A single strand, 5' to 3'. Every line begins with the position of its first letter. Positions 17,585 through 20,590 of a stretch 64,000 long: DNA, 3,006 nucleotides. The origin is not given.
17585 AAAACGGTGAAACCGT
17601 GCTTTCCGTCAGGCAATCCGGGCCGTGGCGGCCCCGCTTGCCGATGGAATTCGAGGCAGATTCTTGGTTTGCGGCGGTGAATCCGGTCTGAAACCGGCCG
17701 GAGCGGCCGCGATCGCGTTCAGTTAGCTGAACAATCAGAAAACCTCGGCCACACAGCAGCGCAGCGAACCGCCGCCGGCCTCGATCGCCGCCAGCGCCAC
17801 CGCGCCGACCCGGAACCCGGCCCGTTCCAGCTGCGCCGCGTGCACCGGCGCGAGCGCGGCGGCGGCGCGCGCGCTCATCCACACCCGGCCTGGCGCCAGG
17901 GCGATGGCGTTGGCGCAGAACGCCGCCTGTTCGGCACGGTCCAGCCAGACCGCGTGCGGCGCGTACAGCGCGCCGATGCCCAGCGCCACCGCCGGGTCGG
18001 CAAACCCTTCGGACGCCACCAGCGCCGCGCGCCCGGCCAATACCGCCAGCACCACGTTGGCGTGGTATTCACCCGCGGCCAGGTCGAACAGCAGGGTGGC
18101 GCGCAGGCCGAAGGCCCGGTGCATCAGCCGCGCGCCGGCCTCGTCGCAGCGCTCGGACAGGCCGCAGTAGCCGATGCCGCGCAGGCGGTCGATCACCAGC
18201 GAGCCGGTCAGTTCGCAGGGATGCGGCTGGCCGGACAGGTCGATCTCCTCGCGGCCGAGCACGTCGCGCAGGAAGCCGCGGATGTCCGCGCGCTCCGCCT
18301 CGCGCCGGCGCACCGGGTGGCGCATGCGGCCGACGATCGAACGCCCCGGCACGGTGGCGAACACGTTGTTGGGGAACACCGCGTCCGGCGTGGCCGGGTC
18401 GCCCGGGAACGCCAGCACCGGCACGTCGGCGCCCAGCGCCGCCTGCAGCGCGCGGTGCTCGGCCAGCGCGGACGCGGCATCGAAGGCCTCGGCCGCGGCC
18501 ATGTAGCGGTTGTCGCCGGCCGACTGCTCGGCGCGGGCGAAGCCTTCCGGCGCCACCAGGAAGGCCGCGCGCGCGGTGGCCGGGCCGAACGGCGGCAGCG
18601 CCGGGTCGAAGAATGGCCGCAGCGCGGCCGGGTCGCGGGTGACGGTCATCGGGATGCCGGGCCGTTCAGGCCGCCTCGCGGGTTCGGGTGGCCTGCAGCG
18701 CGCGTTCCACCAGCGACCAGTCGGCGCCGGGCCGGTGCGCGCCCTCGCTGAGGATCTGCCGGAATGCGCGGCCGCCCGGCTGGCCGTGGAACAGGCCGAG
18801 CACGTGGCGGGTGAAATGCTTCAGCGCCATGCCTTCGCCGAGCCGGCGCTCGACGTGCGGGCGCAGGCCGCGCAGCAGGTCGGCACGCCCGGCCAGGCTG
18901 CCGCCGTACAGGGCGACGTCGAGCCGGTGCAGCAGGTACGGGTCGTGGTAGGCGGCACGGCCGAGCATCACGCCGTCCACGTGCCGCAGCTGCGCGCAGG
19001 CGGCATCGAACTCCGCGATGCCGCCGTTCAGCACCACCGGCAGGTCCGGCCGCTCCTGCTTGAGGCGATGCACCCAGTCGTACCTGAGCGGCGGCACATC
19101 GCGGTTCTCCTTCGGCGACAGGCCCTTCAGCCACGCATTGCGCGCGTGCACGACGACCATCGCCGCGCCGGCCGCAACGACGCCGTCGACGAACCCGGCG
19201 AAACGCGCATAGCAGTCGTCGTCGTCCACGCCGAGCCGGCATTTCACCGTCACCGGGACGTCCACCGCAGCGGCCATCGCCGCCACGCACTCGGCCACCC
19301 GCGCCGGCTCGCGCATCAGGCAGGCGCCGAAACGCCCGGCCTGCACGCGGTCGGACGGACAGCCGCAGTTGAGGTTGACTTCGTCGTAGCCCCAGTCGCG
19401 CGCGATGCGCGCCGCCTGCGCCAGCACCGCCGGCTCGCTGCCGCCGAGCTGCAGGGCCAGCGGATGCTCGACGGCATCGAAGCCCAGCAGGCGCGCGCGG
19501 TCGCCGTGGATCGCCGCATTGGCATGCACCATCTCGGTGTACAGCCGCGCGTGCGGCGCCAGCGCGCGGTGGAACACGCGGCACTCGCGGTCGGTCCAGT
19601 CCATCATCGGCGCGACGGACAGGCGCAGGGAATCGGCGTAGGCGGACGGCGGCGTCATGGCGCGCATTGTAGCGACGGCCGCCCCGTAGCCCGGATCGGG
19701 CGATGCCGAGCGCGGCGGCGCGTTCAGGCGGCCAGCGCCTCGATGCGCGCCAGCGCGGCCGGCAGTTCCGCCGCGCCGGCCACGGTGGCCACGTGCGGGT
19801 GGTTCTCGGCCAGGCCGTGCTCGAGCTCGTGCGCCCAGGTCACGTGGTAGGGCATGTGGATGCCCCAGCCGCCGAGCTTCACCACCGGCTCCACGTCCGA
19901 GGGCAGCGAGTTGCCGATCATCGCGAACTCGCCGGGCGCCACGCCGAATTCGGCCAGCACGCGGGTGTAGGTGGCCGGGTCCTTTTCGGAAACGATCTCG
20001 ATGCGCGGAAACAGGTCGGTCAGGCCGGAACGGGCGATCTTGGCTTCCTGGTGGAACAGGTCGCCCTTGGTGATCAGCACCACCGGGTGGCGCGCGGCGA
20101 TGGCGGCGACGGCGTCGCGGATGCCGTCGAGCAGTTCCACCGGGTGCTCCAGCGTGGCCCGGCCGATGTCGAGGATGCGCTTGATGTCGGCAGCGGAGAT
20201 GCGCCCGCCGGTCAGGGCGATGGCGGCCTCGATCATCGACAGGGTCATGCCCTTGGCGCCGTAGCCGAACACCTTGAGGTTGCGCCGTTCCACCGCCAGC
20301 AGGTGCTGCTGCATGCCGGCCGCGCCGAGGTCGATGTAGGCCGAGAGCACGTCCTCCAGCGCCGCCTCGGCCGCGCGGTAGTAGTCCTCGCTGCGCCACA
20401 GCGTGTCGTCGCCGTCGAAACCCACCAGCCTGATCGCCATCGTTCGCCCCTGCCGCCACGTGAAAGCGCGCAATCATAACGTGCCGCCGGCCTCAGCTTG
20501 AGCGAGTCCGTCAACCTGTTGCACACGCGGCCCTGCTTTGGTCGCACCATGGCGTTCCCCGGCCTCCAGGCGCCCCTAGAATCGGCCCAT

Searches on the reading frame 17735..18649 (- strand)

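Call 62: search_protein_families(library=pfam, proteins=[window:17735-18649:-], max_evalue=0.00001)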
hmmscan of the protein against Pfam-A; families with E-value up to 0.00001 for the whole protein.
window:17735-18649:- (304 aa): 1 family
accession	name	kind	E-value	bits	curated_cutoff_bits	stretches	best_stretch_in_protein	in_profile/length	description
PF19420.4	DDAH_eukar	-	1.8e-32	113.2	23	1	41-304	5-291/291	N,N dimethylarginine dimethylhydrolase, eukaryotic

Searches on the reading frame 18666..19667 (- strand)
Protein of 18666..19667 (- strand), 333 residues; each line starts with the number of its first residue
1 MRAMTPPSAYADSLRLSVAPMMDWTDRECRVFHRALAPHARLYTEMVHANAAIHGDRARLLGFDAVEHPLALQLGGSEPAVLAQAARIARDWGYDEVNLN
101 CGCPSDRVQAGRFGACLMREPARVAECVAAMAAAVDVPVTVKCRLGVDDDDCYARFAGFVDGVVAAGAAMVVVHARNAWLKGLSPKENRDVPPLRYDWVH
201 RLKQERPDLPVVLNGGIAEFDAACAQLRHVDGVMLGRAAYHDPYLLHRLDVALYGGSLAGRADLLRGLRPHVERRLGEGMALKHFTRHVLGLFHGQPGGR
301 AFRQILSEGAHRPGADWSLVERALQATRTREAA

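Call 62: search_protein_families(library=pfam, proteins=[window:18666-19667:-], max_evalue=0.00001)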
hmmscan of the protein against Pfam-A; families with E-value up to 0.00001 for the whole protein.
window:18666-19667:- (333 aa): 1 family
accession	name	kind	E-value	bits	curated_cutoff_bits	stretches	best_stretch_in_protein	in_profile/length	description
PF01207.24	Dus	-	9.7e-78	261.8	20.4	1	18-319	2-302/311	Dihydrouridine synthase (Dus)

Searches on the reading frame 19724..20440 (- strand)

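Call 62: search_protein_families(library=pfam, proteins=[window:19724-20440:-], max_evalue=0.00001)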
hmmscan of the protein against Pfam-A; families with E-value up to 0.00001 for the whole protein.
window:19724-20440:- (238 aa): 1 family
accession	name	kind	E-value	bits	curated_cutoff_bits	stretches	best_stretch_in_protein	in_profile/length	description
PF00702.32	Hydrolase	-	4.7e-12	47.1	26.4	1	3-184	1-185/191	haloacid dehalogenase-like hydrolase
